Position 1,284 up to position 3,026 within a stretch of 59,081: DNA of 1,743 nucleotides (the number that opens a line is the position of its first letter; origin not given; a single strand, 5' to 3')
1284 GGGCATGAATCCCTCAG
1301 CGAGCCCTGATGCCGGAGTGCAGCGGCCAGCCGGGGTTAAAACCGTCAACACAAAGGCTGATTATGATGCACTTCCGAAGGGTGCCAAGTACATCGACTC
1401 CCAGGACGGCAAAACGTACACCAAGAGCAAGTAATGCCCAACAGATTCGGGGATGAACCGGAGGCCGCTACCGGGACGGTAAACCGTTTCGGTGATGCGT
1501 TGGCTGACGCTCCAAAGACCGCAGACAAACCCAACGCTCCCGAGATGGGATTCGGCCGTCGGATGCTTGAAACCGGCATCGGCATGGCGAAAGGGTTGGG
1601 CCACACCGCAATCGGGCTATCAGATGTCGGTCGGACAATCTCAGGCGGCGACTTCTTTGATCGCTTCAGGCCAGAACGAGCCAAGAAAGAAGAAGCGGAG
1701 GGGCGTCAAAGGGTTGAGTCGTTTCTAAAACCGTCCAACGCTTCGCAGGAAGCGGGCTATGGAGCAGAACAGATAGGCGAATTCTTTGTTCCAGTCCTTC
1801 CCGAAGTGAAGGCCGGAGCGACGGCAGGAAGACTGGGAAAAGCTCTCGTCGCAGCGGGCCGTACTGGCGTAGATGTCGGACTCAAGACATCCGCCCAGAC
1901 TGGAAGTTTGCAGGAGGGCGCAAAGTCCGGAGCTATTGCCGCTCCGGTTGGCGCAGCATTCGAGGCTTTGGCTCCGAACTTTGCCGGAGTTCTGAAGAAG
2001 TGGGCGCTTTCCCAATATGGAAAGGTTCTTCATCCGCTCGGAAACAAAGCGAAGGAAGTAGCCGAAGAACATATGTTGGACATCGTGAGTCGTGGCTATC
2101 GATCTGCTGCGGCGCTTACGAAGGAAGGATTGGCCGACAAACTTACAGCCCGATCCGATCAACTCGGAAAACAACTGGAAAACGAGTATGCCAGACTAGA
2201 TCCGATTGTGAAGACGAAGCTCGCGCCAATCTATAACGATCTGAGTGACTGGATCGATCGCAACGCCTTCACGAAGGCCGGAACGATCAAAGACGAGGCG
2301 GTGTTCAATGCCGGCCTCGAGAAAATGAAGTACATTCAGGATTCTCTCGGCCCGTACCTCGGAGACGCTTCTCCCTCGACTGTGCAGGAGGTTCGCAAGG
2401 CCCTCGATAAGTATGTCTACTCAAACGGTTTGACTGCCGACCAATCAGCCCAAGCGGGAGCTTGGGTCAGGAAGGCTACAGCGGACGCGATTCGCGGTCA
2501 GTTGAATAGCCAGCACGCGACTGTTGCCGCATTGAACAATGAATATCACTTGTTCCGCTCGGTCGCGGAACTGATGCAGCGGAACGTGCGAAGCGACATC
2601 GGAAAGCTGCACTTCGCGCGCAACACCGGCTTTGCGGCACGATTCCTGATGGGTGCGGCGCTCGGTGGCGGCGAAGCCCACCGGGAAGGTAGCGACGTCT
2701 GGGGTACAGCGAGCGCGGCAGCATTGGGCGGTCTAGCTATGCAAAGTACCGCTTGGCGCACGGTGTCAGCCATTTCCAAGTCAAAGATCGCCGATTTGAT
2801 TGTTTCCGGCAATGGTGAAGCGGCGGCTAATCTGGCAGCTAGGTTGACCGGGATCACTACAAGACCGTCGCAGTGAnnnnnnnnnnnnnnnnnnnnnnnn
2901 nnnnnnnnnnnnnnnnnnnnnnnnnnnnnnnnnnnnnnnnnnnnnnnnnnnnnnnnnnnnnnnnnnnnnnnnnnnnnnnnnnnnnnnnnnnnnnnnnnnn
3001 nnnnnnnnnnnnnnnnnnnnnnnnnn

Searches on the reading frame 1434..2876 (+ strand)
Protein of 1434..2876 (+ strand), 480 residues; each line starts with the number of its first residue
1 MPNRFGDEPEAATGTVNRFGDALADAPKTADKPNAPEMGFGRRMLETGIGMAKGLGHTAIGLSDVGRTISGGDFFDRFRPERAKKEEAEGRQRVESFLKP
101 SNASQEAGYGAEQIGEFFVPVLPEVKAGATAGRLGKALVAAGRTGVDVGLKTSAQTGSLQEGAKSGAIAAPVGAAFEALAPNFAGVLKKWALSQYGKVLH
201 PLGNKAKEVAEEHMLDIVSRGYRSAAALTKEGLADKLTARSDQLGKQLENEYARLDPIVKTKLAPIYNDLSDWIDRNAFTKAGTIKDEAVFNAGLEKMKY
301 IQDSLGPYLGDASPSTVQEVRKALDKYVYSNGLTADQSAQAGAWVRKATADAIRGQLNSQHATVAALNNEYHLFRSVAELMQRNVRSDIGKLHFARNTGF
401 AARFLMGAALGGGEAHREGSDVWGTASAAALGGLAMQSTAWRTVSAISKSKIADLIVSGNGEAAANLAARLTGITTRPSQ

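Call 65: find_encoding_contigs(protein=window:1434-2876:+, flank=10000, max_places=1)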
Protein window:1434-2876:+ (480 aa): 5 contigs read that carry it; 1 place shown.
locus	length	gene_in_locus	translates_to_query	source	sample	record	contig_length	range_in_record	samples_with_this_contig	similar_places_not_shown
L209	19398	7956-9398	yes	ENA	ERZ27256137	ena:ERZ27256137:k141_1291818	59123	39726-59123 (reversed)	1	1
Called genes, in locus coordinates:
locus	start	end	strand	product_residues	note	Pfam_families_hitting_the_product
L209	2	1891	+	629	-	?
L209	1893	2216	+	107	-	-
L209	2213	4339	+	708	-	PF05345:He_PIG, PF24908:Ig_SIBA-E_2nd (faint), PF05345:He_PIG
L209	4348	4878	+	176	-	-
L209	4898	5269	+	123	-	-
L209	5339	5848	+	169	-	-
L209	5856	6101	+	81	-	-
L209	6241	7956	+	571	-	-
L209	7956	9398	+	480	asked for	-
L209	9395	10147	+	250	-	-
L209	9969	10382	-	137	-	-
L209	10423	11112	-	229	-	-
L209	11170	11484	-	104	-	-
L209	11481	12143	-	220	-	-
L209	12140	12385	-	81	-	-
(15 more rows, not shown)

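Call 96: search_protein_families(library=phrogs, proteins=[window:1434-2876:+], max_evalue=0.001)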
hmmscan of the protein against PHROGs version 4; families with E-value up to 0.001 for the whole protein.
window:1434-2876:+ (480 aa): 0 families
